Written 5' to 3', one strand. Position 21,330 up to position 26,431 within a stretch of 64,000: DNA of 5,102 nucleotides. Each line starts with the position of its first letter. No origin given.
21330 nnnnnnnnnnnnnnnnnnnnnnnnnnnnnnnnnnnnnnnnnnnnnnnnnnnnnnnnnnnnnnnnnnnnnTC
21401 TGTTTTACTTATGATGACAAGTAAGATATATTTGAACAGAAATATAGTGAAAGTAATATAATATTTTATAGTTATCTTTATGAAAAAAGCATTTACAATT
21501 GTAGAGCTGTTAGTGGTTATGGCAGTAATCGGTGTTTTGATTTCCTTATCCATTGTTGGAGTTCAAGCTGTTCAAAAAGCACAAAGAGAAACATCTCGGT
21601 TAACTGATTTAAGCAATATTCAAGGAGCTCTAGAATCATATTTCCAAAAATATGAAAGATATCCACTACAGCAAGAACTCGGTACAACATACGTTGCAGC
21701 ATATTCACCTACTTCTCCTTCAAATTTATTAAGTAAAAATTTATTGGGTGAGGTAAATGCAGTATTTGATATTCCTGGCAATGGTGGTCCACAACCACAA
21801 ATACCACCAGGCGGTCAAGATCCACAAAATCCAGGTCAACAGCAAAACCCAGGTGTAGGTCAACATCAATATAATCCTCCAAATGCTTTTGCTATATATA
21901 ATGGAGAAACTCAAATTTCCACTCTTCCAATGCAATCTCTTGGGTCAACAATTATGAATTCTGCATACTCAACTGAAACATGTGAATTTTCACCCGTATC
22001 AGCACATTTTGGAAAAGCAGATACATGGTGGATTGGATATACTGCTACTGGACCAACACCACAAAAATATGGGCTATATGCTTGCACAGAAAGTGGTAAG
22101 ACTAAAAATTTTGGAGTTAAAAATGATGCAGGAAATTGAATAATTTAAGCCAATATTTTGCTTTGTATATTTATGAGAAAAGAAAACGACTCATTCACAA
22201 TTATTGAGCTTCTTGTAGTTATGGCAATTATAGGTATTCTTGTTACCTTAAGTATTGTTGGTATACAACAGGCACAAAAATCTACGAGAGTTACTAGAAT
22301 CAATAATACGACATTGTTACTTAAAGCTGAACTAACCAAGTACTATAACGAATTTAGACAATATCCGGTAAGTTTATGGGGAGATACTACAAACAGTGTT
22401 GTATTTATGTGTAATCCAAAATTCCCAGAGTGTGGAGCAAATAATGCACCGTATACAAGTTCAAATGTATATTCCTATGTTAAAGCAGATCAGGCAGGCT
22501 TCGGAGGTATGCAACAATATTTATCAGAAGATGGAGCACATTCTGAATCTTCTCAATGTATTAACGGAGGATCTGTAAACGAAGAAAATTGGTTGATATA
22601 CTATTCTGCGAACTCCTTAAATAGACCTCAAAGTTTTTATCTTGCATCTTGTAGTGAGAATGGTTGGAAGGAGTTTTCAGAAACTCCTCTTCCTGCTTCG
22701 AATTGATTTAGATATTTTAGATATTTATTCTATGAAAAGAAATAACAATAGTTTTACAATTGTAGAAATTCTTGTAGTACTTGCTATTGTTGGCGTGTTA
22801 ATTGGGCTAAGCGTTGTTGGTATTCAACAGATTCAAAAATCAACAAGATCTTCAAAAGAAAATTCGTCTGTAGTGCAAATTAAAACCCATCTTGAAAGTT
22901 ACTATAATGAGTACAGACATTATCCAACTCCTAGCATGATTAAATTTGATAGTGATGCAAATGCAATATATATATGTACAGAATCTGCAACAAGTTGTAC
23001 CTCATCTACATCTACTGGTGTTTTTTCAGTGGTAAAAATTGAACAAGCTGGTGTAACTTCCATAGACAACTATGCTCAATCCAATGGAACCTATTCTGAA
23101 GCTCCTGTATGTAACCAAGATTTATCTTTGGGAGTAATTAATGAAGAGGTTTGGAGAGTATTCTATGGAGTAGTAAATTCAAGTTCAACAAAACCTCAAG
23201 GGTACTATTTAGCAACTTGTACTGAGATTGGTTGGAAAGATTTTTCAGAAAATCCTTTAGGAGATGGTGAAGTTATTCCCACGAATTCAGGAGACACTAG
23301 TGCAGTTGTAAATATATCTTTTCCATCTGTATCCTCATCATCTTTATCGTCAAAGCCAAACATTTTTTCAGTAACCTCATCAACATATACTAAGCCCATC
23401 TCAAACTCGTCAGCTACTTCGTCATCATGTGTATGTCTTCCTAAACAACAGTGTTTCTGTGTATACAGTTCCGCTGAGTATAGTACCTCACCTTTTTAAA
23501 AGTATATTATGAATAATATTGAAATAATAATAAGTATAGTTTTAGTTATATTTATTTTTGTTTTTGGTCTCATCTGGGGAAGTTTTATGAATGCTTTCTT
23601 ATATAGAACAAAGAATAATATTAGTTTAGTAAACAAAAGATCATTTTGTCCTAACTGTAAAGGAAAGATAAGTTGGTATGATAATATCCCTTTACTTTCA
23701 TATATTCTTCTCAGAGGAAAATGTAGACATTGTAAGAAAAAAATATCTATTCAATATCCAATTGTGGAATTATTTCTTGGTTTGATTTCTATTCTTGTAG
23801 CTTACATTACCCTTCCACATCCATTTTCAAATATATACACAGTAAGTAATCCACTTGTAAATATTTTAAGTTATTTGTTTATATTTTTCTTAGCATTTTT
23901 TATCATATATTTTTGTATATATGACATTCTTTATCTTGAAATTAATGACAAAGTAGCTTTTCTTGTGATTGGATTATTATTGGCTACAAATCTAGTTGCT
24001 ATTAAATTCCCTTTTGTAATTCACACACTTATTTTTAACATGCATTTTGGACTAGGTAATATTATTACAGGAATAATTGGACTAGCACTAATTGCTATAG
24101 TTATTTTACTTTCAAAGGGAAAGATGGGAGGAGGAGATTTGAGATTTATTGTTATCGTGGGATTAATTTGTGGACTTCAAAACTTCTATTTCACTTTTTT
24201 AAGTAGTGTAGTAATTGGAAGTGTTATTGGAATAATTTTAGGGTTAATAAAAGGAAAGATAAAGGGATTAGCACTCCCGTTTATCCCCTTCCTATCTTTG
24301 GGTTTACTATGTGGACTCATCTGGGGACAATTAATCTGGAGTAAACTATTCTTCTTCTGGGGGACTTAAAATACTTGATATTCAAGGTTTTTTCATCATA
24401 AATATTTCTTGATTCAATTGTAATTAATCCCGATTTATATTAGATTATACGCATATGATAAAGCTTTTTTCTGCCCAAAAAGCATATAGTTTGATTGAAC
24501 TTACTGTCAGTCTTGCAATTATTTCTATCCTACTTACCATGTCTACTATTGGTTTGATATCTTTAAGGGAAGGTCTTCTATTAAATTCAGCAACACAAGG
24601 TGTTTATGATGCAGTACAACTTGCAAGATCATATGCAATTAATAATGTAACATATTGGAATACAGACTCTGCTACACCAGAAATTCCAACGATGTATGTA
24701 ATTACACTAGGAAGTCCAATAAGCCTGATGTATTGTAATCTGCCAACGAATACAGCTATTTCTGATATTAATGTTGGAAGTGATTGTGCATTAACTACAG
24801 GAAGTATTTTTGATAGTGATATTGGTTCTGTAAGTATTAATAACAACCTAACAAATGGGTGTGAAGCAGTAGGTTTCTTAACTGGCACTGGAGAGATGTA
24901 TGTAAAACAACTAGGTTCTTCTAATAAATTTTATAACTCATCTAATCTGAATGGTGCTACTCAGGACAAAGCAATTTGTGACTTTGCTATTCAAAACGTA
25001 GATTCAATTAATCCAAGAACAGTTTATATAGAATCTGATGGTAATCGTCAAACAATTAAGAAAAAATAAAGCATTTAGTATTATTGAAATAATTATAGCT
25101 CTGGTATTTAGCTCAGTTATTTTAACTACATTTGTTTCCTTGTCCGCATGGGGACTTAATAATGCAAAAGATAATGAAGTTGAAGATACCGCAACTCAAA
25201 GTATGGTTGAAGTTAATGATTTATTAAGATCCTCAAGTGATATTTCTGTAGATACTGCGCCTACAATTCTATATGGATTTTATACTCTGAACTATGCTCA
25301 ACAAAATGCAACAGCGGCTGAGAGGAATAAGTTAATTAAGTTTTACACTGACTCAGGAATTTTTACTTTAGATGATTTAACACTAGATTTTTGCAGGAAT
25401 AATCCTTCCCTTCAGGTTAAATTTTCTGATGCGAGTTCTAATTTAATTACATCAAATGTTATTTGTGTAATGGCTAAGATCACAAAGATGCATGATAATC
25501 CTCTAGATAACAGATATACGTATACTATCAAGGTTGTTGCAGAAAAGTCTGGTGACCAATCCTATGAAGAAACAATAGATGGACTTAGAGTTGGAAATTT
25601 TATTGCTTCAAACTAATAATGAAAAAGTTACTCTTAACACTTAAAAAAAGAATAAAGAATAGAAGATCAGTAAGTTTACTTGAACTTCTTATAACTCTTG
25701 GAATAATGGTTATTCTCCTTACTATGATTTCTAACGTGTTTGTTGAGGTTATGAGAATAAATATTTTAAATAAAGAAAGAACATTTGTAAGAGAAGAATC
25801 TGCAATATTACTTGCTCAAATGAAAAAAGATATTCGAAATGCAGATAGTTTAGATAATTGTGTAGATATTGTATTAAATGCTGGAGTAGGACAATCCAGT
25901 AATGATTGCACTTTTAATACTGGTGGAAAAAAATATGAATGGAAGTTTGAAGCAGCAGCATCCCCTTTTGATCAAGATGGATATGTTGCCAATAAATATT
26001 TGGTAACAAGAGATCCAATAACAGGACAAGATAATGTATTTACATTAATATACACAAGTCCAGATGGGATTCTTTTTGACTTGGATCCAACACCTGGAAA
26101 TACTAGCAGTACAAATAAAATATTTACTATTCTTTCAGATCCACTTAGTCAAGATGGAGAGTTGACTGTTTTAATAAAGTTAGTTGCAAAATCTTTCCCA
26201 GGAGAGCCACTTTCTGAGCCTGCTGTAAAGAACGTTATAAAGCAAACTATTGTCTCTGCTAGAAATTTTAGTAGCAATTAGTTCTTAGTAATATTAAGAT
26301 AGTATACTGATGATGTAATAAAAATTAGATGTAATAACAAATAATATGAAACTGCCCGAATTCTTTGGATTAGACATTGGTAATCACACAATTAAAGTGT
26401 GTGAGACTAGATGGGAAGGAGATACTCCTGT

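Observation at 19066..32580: Ten-member major-pilin family with conserved ends and hypervariable centres, arranged as inverted blocks around the pilus assembly genes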

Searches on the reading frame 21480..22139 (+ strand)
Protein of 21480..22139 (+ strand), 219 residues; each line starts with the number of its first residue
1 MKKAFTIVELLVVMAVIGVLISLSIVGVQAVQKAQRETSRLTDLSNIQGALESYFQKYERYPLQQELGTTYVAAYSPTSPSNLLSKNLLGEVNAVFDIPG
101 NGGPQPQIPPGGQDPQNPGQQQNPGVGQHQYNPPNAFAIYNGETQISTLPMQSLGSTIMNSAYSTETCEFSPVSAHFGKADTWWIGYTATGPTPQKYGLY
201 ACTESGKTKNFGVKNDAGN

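Call 7: search_protein_families(library=pfam, proteins=[window:21480-22139:+], max_evalue=0.01)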
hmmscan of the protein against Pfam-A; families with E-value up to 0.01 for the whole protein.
window:21480-22139:+ (219 aa): 1 family
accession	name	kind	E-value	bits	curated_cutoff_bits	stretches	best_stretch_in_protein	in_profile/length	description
PF07963.17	N_methyl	-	0.00013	21.8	21.2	1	2-23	4-25/27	Prokaryotic N-terminal methylation motif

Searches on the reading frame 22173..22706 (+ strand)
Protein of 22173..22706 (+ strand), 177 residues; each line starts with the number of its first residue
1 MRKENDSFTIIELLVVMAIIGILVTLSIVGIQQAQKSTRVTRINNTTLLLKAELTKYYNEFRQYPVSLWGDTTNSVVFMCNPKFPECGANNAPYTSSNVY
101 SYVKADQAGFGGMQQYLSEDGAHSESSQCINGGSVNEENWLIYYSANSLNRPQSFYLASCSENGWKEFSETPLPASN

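Call 7: search_protein_families(library=pfam, proteins=[window:22173-22706:+], max_evalue=0.01)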
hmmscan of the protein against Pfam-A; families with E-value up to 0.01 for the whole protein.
window:22173-22706:+ (177 aa): 1 family
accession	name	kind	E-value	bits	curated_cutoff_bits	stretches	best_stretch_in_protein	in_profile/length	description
PF07963.17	N_methyl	-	3.2e-06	26.9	21.2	1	8-26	7-25/27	Prokaryotic N-terminal methylation motif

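Call 70: search_protein_families(library=ncbifam, proteins=[window:22173-22706:+], max_evalue=0.001)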
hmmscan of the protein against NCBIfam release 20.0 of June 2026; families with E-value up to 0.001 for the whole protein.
window:22173-22706:+ (177 aa): 7 families
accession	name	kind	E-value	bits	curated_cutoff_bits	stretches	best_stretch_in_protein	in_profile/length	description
TIGR02596.1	TIGR02596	subfamily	3.7e-06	27.2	70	1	8-44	1-37/196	Verru_Chthon cassette protein D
TIGR01710.1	typeII_sec_gspG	equivalog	2.1e-05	24.6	88.85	1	7-67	2-62/134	type II secretion system major pseudopilin GspG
TIGR01708.2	typeII_sec_gspH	equivalog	2.3e-05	24.4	80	1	8-42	4-38/169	type II secretion system minor pseudopilin GspH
NF007862.0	PRK10574.1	equivalog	0.00012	22.2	138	1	4-48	3-47/145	prepilin peptidase-dependent pilin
NF040999.1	pilin_ComGC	equivalog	0.00013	22.1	75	1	6-37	2-33/84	competence type IV pilus major pilin ComGC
NF041775.1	typeIV_PilA_Myxo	equivalog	0.00047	20.2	400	1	4-38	9-43/214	type IV pilin protein PilA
TIGR02532.1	IV_pilin_GFxxxE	domain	0.00073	19.3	16.3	1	8-26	4-22/24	prepilin-type N-terminal cleavage/methylation domain-containing protein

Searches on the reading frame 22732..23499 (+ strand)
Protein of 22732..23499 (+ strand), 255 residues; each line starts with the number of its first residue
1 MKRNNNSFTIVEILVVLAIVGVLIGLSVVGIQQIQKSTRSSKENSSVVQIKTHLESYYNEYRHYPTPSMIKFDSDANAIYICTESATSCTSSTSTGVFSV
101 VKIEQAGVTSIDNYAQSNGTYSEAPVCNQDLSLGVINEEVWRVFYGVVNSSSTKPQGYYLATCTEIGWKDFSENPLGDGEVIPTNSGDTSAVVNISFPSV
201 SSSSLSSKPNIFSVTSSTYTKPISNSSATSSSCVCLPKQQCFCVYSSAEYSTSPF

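Call 7: search_protein_families(library=pfam, proteins=[window:22732-23499:+], max_evalue=0.01)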
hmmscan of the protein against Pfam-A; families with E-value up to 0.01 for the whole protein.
window:22732-23499:+ (255 aa): 1 family
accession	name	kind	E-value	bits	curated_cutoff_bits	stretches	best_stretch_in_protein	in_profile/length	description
PF07963.17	N_methyl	-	1.2e-05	25.1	21.2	1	2-26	1-25/27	Prokaryotic N-terminal methylation motif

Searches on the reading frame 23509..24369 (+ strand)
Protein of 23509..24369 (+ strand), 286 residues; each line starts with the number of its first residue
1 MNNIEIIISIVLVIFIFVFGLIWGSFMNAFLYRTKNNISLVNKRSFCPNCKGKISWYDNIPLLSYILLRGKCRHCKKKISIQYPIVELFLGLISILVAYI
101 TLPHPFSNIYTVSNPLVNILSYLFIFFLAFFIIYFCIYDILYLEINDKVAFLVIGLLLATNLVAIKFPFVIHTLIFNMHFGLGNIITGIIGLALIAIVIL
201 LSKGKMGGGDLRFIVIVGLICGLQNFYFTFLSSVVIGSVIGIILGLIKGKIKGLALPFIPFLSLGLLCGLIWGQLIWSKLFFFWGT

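Call 7: search_protein_families(library=pfam, proteins=[window:23509-24369:+], max_evalue=0.01)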
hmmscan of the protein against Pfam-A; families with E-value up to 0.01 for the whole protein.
window:23509-24369:+ (286 aa): 2 families
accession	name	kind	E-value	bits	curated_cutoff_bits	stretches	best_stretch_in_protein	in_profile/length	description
PF06750.18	A24_N_bact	-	1.7e-31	108.5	23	1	18-99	1-82/84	Bacterial Peptidase A24 N-terminal domain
PF01478.23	Peptidase_A24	-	1.8e-06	28.8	26.5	1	127-242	2-104/104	Type IV leader peptidase family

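Call 11: find_encoding_contigs(protein=window:23509-24369:+, flank=10000, max_places=10)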
Protein window:23509-24369:+ (286 aa): no gene with exactly this product is on record in the collection.

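Call 25: find_homologous_proteins(query=window:23509-24369:+, max_evalue=1e-10)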
Query window:23509-24369:+ (286 aa): 3143 proteins with E <= 1e-10 among 8000 candidates; the best 120 are listed.
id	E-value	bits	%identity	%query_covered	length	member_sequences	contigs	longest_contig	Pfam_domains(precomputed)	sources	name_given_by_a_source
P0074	3.6e-176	603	100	100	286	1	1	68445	PF01478.24,PF06750.19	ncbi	ncbi:MAG: prepilin peptidase [bacterium]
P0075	6.7e-86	307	58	98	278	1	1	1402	PF01478.24,PF06750.19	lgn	-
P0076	6.2e-44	169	36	96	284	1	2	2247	PF01478.24,PF06750.19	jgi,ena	-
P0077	1.7e-41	161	39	95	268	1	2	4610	PF01478.24,PF06750.19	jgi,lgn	jgi:prepilin signal peptidase PulO-like enzyme (type II secretory pathway)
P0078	6.1e-40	156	40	91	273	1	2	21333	PF01478.24,PF06750.19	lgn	-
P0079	1.1e-39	155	34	96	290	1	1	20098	PF01478.24,PF06750.19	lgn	-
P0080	4.3e-39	153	38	94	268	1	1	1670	PF01478.24,PF06750.19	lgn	-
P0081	4.7e-39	153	35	88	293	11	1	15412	PF01478.24,PF06750.19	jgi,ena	-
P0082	2.6e-38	151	37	89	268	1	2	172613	PF01478.24,PF06750.19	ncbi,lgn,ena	-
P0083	2.8e-38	150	37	88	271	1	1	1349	PF01478.24,PF06750.19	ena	-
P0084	8.2e-38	149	38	93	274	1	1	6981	PF01478.24,PF06750.19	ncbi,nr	ncbi:prepilin peptidase [Candidatus Falkowbacteria bacterium]|nr:MAG: prepilin peptidase [Candidatus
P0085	3.8e-37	147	39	95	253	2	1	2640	PF01478.24,PF06750.19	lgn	-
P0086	5.8e-37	146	40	92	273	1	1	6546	PF01478.24,PF06750.19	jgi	jgi:prepilin signal peptidase PulO-like enzyme (type II secretory pathway)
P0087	1.4e-36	145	36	92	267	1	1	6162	PF01478.24,PF06750.19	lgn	-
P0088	2.2e-36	144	37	93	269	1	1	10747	PF01478.24,PF06750.19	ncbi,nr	ncbi:MAG: prepilin peptidase [bacterium]|nr:prepilin peptidase [bacterium]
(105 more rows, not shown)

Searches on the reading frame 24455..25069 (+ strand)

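Call 7: search_protein_families(library=pfam, proteins=[window:24455-25069:+], max_evalue=0.01)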
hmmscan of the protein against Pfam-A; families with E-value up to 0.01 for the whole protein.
window:24455-25069:+ (204 aa): 1 family
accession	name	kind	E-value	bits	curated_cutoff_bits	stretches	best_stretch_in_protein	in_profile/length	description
PF07963.17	N_methyl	-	5.6e-06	26.1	21.2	1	7-30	3-26/27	Prokaryotic N-terminal methylation motif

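Call 70: search_protein_families(library=ncbifam, proteins=[window:24455-25069:+], max_evalue=0.001)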
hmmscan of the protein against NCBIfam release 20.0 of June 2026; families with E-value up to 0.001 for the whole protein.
window:24455-25069:+ (204 aa): 1 family
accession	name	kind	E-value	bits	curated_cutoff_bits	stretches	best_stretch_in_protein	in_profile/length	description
TIGR02532.1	IV_pilin_GFxxxE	domain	0.00012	21.8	16.3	1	8-29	1-22/24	prepilin-type N-terminal cleavage/methylation domain-containing protein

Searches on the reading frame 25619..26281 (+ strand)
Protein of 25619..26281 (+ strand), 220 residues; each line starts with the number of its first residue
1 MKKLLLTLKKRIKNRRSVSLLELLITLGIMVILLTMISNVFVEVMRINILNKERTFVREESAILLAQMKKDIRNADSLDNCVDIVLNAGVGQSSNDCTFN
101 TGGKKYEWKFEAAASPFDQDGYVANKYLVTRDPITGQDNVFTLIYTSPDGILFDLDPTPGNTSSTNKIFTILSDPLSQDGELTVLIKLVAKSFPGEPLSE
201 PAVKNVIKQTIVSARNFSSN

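Call 7: search_protein_families(library=pfam, proteins=[window:25619-26281:+], max_evalue=0.01)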
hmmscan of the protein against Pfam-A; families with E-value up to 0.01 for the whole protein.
window:25619-26281:+ (220 aa): 1 family
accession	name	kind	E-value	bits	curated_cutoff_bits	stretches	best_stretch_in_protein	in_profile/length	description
PF07963.17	N_methyl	-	0.0018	18.2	21.2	1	13-37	2-26/27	Prokaryotic N-terminal methylation motif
